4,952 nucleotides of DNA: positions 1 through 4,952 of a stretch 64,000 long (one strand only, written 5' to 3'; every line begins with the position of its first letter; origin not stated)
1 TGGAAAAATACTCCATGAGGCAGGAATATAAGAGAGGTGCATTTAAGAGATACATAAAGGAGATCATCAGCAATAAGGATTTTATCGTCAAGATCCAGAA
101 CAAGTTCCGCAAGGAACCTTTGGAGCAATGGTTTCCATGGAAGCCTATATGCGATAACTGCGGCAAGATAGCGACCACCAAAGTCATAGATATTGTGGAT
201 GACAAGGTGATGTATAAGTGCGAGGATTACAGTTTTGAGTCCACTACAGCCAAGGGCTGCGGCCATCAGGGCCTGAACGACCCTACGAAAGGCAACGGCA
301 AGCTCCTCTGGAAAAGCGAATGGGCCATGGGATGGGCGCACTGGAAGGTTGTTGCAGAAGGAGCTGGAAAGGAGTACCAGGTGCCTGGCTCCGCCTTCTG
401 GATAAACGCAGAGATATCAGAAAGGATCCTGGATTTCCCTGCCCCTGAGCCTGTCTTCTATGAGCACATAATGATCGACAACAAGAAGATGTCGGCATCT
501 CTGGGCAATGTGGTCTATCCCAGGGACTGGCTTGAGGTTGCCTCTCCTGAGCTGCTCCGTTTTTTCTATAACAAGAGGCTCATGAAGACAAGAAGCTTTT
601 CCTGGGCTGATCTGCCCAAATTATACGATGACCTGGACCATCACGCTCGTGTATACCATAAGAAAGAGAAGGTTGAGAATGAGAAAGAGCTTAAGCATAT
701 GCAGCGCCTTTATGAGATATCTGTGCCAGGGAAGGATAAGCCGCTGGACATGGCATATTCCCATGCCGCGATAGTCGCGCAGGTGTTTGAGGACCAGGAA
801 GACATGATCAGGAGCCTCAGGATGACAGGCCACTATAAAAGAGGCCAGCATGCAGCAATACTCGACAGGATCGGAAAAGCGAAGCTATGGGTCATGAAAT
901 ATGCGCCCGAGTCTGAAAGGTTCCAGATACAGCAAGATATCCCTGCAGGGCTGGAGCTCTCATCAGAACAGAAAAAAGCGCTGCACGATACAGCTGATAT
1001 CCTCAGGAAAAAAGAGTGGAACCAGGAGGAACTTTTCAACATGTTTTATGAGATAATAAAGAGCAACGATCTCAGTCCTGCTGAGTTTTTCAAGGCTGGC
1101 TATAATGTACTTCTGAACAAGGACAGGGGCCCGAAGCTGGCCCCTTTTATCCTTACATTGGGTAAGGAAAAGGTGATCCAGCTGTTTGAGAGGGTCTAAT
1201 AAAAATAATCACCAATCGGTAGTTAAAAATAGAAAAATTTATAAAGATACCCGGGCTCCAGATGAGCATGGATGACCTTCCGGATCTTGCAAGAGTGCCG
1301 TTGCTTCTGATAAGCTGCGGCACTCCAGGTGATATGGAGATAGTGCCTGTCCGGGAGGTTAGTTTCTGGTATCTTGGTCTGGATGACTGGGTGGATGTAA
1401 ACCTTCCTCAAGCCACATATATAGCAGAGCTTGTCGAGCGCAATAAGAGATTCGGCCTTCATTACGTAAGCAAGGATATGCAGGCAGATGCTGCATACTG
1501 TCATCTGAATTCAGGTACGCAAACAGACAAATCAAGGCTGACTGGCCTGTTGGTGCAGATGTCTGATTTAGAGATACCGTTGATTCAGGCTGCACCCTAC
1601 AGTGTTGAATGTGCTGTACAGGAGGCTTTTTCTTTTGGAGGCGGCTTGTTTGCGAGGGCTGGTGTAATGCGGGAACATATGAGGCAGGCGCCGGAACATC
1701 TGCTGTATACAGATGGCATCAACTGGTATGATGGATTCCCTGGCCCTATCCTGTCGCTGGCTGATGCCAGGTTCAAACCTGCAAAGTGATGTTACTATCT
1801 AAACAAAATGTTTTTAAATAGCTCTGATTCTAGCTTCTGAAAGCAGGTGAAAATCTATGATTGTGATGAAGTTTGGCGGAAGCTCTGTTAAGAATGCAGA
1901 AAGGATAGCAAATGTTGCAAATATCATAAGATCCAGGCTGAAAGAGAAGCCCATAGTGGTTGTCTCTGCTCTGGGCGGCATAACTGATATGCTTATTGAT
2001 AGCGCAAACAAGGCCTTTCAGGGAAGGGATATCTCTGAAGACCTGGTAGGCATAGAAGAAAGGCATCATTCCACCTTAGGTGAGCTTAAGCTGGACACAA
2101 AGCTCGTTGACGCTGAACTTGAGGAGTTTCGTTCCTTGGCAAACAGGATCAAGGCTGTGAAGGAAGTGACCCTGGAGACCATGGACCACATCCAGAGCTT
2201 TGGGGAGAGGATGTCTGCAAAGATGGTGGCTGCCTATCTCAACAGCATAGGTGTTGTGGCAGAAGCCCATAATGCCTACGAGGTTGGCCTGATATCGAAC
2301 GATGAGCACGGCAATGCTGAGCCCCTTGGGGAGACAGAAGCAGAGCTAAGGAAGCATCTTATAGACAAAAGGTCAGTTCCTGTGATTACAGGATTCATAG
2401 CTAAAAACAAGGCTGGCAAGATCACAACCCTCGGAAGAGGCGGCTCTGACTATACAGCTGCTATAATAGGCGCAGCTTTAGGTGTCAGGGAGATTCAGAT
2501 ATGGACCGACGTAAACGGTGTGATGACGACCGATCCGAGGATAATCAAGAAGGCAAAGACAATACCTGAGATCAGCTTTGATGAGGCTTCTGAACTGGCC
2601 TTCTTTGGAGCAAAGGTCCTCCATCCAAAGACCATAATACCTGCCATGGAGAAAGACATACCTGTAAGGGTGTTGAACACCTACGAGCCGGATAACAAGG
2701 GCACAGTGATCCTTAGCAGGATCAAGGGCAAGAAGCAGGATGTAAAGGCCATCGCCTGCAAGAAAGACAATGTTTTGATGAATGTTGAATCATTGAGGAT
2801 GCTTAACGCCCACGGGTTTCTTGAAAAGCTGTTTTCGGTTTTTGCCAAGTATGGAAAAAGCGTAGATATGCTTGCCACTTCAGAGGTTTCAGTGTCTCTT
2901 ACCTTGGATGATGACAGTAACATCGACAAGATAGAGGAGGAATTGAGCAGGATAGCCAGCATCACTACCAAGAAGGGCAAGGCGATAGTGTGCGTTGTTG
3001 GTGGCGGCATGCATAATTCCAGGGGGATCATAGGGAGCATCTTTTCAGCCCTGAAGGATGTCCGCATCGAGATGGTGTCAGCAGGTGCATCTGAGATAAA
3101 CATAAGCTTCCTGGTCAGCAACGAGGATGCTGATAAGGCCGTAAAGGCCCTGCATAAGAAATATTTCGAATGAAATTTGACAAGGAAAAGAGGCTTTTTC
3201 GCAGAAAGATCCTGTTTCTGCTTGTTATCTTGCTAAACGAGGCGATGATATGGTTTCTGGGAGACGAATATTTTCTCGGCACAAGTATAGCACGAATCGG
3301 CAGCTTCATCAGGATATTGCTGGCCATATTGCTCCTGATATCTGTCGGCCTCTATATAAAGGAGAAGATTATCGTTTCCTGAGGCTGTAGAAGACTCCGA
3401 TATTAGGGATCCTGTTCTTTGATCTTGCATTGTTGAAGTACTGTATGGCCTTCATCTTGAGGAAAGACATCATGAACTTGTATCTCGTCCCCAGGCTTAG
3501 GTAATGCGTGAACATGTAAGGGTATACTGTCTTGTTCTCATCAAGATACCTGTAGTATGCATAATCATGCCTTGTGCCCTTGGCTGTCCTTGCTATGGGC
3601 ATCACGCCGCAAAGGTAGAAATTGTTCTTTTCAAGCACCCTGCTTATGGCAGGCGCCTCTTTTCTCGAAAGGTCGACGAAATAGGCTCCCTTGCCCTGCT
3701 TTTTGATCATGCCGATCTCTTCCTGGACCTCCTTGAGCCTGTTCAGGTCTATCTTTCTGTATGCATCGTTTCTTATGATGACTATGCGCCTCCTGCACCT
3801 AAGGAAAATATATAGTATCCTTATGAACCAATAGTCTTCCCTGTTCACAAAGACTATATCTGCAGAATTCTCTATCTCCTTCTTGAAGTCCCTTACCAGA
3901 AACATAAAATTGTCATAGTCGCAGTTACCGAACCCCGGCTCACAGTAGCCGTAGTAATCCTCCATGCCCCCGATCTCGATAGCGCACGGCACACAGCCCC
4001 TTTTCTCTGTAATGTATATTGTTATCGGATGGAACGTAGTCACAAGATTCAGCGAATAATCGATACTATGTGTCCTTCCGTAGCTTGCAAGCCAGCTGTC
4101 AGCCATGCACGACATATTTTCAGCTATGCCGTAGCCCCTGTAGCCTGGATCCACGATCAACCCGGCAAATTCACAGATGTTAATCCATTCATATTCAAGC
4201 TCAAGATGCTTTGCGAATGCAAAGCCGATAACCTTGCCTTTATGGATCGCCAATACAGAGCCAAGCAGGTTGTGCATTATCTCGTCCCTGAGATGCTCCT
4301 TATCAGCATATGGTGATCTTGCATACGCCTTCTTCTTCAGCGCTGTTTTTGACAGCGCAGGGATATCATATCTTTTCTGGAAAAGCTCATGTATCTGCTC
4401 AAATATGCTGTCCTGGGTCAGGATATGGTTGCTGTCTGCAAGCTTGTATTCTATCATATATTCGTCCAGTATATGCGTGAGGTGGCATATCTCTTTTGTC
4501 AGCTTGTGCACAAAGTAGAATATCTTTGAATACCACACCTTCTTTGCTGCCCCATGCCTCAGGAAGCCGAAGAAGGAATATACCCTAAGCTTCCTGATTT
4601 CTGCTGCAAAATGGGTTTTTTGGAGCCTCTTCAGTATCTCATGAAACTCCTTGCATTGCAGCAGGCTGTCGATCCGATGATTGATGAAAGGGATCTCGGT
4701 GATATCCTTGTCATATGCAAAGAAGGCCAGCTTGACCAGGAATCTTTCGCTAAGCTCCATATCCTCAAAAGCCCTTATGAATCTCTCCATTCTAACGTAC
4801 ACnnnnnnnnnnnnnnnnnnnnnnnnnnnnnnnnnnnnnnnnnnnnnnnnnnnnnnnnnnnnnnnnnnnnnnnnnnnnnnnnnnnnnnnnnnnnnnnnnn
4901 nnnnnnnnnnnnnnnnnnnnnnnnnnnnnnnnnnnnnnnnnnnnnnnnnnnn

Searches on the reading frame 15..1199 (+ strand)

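Call 33: search_protein_families(library=pfam, proteins=[window:15-1199:+], max_evalue=0.001)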
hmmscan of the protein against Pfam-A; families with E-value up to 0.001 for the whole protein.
window:15-1199:+ (394 aa): 4 families
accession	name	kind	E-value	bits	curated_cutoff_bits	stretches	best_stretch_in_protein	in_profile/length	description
PF01921.24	tRNA-synt_1f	-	1.9e-56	192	27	1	3-236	133-357/360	tRNA synthetases class I (K)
PF09334.17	tRNA-synt_1g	-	6e-07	29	20.1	1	128-200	299-371/391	tRNA synthetases class I (M)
PF19269.4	Anticodon_2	-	7.9e-06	26.8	23.6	1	317-389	62-135/141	Anticodon binding domain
PF01406.26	tRNA-synt_1e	-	4.9e-05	23.3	27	1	150-187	245-282/301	tRNA synthetases class I (C) catalytic domain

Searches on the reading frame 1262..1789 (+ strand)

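Call 33: search_protein_families(library=pfam, proteins=[window:1262-1789:+], max_evalue=0.001)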
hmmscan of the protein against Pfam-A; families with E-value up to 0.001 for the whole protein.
window:1262-1789:+ (175 aa): 1 family
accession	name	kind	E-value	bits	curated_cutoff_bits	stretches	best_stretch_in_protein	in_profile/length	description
PF01613.24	Flavin_Reduct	-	2e-09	38.2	27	1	34-151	26-146/153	Flavin reductase like domain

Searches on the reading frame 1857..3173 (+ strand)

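Call 33: search_protein_families(library=pfam, proteins=[window:1857-3173:+], max_evalue=0.001)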
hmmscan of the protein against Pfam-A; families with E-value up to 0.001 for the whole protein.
window:1857-3173:+ (438 aa): 4 families
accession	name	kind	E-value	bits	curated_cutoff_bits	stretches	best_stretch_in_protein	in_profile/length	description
PF00696.33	AA_kinase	-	6.3e-55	186.9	24.9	1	1-274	2-234/234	Amino acid kinase family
PF22468.2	ACT_9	-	3.7e-27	94.3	27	2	378-435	1-60/61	ACT domain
PF13840.12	ACT_7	-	8.7e-09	35.5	27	1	374-434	5-65/65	ACT domain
PF01842.31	ACT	-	0.00033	20.8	27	0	314-366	6-64/66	ACT domain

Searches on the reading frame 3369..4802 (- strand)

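Call 33: search_protein_families(library=pfam, proteins=[window:3369-4802:-], max_evalue=0.001)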
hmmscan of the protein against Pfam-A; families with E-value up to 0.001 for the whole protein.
window:3369-4802:- (477 aa): 2 families
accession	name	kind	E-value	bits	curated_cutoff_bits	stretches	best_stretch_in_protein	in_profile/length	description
PF13508.13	Acetyltransf_7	-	0.0003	21.6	27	1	184-233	7-52/84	Acetyltransferase (GNAT) domain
PF00583.31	Acetyltransf_1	-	0.00066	20.4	20.7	0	161-229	17-79/116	Acetyltransferase (GNAT) family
